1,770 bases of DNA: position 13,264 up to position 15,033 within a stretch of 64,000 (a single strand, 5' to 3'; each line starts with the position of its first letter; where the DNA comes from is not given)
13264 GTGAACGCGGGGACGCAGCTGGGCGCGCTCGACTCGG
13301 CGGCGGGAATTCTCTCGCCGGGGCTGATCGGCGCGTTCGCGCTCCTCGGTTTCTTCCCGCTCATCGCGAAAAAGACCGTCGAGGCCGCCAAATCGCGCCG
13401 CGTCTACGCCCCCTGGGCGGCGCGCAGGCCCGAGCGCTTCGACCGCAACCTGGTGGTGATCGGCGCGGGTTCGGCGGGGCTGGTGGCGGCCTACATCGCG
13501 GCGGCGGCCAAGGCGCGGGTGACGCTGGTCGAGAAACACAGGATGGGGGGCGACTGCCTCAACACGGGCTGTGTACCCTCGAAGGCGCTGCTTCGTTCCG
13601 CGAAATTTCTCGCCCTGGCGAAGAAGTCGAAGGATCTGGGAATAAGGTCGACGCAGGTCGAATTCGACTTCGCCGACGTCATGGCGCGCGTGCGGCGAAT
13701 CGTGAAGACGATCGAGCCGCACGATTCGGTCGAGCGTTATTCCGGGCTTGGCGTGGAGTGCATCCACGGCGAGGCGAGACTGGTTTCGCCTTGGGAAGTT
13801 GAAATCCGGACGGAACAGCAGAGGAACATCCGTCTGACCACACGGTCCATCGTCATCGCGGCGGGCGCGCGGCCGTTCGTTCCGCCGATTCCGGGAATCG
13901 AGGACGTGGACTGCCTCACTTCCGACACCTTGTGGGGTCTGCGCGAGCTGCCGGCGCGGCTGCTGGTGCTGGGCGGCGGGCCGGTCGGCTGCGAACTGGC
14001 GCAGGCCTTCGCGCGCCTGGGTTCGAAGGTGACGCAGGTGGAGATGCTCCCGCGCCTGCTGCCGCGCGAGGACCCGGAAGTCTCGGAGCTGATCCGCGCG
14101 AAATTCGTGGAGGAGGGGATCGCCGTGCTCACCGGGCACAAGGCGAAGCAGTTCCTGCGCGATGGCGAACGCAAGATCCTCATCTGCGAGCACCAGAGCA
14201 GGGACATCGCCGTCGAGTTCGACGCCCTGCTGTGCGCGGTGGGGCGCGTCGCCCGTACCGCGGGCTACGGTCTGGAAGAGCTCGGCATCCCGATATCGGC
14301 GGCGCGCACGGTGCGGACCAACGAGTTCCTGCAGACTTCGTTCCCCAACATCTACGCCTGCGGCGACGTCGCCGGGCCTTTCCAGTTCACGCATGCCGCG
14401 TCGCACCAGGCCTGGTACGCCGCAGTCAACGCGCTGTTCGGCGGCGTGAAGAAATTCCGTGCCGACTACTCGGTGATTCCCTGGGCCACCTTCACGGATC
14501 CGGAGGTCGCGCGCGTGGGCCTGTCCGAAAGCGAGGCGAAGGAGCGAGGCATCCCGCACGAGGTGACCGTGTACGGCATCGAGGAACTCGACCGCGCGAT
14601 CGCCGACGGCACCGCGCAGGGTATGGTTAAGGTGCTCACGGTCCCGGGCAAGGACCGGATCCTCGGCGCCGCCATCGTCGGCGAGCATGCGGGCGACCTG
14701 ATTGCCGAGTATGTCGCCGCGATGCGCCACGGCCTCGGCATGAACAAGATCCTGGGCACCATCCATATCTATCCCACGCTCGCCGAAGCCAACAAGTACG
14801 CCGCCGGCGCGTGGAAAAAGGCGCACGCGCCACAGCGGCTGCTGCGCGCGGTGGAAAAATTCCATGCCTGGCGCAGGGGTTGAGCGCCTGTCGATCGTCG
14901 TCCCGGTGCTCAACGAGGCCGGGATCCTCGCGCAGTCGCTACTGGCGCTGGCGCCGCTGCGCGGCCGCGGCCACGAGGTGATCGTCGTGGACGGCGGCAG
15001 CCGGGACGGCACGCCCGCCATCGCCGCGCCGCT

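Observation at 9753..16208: Six-gene translationally coupled operon: GT-C glycosyltransferase, UbiA phosphoribosyltransferase-like enzyme, cNMP sensor, DedA::disulfide reductase, and two 'selenodomain/arsenosugar-associated' transferases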

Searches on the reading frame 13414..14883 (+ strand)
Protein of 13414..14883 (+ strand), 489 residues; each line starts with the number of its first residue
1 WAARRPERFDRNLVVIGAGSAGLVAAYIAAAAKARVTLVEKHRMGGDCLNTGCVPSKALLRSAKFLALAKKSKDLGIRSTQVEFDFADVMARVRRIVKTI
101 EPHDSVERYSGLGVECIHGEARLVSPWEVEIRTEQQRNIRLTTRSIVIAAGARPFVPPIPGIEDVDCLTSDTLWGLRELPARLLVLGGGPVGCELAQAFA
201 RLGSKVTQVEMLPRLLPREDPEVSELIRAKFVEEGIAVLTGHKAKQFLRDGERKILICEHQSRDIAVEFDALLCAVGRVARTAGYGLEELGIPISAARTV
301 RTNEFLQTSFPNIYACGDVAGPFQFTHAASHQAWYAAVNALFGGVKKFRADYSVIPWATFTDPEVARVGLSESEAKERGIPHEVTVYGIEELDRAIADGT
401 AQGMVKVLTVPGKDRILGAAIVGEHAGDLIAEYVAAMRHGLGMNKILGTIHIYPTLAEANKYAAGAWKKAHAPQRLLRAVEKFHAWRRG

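Call 77: search_solved_structures(query=window:13414-14883:+, max_evalue=1e-60)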
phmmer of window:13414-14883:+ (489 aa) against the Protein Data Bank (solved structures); distinct sequences matched with E-value up to 1e-60: 13.
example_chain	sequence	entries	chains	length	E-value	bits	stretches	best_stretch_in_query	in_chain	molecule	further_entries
5x1y_B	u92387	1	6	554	4.1e-79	269.6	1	11-468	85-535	Mercuric reductase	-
2eq6_A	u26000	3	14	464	6.4e-73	249.2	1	12-469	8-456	Pyruvate dehydrogenase complex, dihydrolipoamide dehydrogenase E3 component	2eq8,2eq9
1zk7_A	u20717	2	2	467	4.8e-69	236.4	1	13-469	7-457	Mercuric reductase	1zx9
4k8d_A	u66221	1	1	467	5e-69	236.4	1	13-469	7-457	Mercuric reductase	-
6uzi_A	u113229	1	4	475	1.8e-66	227.9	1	12-464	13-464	Dihydrolipoyl dehydrogenase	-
4k7z_A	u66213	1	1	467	2.2e-66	227.6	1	13-469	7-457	Mercuric reductase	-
2eq7_A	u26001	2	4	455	4e-65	223.5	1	12-469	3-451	2-oxoglutarate dehydrogenase E3 component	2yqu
1ebd_A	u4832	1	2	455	1.8e-64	221.4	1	12-463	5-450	DIHYDROLIPOAMIDE DEHYDROGENASE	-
1dxl_A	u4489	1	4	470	1.3e-62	215.1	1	11-466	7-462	DIHYDROLIPOAMIDE DEHYDROGENASE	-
4jdr_A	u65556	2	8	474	1.6e-62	214.9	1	12-465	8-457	Dihydrolipoyl dehydrogenase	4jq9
9h2i_B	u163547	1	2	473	1.6e-62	214.9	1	12-465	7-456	Dihydrolipoyl dehydrogenase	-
6i4s_A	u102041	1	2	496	1.3e-61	211.9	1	8-463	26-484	Dihydrolipoyl dehydrogenase, mitochondrial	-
7psc_A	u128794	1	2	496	2.3e-61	211.1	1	8-463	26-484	Dihydrolipoyl dehydrogenase, mitochondrial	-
